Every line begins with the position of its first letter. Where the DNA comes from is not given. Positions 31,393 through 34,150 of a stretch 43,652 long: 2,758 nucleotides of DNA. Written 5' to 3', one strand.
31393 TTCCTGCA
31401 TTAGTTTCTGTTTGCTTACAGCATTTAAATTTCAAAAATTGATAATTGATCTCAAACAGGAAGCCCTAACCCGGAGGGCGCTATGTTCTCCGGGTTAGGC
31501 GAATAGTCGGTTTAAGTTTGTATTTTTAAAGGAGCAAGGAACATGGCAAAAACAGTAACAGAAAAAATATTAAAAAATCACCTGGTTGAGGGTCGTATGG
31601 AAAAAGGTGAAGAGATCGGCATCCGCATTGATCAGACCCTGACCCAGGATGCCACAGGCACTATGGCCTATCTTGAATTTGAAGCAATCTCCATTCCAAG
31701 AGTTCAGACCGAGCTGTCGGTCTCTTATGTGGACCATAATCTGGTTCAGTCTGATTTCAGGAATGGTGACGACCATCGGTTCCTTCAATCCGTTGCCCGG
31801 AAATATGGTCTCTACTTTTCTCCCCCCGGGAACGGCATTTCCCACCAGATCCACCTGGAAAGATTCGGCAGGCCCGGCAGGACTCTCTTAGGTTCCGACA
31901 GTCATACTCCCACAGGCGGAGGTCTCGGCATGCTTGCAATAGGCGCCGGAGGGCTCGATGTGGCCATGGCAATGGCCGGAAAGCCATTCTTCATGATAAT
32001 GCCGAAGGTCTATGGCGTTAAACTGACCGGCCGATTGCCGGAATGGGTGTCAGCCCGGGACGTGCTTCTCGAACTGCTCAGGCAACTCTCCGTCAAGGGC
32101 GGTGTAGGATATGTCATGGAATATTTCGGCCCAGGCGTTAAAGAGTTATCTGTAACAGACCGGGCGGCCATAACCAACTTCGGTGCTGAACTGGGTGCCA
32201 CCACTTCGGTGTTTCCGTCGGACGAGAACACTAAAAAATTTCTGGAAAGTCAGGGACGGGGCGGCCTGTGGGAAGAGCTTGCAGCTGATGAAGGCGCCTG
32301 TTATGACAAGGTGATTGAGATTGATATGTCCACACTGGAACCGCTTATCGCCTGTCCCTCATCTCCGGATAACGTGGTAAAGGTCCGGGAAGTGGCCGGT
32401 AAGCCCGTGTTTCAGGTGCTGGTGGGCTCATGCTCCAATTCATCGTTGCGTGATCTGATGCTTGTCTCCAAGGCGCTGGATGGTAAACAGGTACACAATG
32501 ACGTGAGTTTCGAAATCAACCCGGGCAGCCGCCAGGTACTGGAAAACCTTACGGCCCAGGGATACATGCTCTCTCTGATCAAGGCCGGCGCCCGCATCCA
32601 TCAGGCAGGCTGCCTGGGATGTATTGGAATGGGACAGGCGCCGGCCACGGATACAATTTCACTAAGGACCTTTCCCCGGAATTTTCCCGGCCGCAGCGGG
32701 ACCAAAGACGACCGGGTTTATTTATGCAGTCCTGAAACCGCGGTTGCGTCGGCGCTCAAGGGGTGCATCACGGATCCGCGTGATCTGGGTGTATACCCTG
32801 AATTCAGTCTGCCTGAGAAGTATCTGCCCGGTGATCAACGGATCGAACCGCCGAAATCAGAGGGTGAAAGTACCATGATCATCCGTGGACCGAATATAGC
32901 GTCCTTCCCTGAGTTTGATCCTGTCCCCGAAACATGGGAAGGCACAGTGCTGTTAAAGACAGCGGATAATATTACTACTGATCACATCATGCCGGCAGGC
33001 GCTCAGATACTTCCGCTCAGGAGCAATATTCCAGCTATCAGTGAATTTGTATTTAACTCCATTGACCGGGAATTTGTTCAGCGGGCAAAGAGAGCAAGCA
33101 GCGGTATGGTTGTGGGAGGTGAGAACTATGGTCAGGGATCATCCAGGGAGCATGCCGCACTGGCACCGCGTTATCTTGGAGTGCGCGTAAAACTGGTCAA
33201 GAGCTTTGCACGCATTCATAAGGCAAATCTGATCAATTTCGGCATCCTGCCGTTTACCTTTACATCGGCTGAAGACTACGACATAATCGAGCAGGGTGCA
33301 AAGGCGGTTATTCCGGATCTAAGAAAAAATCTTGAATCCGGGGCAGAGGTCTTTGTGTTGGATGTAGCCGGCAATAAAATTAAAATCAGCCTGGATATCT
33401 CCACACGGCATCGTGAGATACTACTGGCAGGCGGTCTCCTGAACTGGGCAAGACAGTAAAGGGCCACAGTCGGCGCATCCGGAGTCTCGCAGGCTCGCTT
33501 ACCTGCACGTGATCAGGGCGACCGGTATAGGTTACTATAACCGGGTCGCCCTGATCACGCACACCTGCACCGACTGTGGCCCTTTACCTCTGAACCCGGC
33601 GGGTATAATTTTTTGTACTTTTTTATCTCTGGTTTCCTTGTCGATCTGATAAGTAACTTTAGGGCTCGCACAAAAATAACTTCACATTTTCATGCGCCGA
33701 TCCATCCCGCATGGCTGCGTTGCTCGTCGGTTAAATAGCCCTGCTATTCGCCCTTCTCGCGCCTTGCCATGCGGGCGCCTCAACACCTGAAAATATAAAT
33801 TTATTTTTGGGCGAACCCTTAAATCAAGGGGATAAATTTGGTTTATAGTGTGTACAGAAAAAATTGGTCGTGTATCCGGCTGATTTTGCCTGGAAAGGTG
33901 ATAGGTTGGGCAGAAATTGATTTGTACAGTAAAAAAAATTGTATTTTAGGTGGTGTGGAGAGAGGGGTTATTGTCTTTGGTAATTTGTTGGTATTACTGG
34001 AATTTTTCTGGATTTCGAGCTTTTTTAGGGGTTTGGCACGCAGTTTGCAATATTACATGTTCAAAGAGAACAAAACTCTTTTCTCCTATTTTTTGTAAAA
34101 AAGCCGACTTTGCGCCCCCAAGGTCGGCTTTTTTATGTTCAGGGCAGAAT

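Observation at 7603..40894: Families A and B are related, and all six copies are co-oriented with the surrounding transcription units and hug gene ends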

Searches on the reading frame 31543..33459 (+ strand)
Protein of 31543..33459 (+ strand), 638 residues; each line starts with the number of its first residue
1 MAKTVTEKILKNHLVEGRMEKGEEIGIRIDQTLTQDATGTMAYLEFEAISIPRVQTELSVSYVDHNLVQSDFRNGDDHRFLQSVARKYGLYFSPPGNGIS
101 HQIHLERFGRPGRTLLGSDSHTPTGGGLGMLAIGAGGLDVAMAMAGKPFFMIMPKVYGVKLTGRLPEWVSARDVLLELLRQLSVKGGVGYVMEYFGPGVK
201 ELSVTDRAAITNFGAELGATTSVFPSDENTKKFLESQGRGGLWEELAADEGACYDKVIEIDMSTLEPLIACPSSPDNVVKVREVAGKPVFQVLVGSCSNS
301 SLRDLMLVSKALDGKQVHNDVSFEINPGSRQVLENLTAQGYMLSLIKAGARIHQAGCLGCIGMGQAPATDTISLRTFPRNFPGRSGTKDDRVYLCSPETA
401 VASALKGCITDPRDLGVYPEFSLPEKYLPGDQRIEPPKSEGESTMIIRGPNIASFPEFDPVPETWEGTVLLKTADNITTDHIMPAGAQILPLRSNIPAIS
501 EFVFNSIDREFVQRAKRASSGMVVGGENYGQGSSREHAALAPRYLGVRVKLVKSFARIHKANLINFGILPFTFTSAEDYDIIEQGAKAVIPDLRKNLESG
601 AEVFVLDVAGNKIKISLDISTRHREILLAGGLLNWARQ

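Call 13: search_protein_families(library=ncbifam, proteins=[window:31543-33459:+])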
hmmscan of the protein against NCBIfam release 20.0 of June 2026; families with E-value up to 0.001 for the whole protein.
window:31543-33459:+ (638 aa): 26 families (the best 25 are shown)
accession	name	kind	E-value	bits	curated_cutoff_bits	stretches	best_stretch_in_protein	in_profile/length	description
NF005558.0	PRK07229.1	equivalog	3.3e-292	970.9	612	1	1-637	1-642/647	aconitate hydratase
TIGR01342.1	acon_putative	hypoth_equivalog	1.4e-282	938.8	719.15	1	4-637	1-646/655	putative aconitate hydratase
TIGR01340.1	aconitase_mito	equivalog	3.4e-111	372.8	825.35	2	4-408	21-471/745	aconitate hydratase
NF001614.1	PRK00402.1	subfamily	1.8e-102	343.2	385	1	3-413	1-415/415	aconitase/3-isopropylmalate dehydratase large subunit family protein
TIGR02086.1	IPMI_arch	subfamily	2e-99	333.1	410.15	1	3-414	1-411/411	3-isopropylmalate dehydratase/homoaconitate hydratase family large subunit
TIGR01343.1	hacA_fam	subfamily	2.8e-93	312.8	385.7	1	4-413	1-412/412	homoaconitate hydratase family protein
NF008503.0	PRK11413.1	equivalog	4.5e-81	272.9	641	3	3-285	35-315/753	hydratase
NF040615.1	HacA_Meth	equivalog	6.8e-75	252.4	550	1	4-411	2-417/419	homoaconitase large subunit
TIGR02083.1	LEU2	equivalog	5.1e-74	249.7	610.65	1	4-415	2-419/419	3-isopropylmalate dehydratase large subunit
NF006757.0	PRK09277.1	subfamily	2.9e-73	247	686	3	64-286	144-390/888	aconitate hydratase AcnA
NF009520.0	PRK12881.1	subfamily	7.2e-71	239.1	905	3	63-285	141-389/893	aconitate hydratase AcnA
NF004016.0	PRK05478.1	subfamily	2.2e-66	224.3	510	2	1-284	2-304/468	3-isopropylmalate dehydratase large subunit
TIGR01341.1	aconitase_1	equivalog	3.9e-66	223.4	945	2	64-288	126-376/876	aconitate hydratase AcnA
NF009116.0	PRK12466.1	subfamily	4.3e-66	223.4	531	2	2-284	4-306/472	3-isopropylmalate dehydratase large subunit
TIGR00139.1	h_aconitase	equivalog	7.6e-53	179.9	529.9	3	3-237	2-243/709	homoaconitase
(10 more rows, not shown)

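Call 15: find_encoding_contigs(protein=window:31543-33459:+, flank=10000, max_places=6)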
Protein window:31543-33459:+ (638 aa): no gene with exactly this product is on record in the collection.

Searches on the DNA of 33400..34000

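Call 43: search_rna_families(source=window, start=33400, end=34000, threshold=evalue, max_evalue=1)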
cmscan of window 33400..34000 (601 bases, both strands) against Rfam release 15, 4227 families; matches with E-value up to 1: 3.
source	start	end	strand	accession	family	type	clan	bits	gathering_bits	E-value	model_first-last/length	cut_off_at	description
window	33497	33574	-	RF03807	mir-4890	Gene; miRNA;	-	26.2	100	0.0019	1-91/91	no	mir-4890 microRNA precursor family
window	33455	33587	-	RF04198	MIR8670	Gene; miRNA;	-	20.6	150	0.24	1-142/142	no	MIR8670 microRNA precursor family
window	33456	33588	+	RF04198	MIR8670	Gene; miRNA;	-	19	150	0.61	1-142/142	no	MIR8670 microRNA precursor family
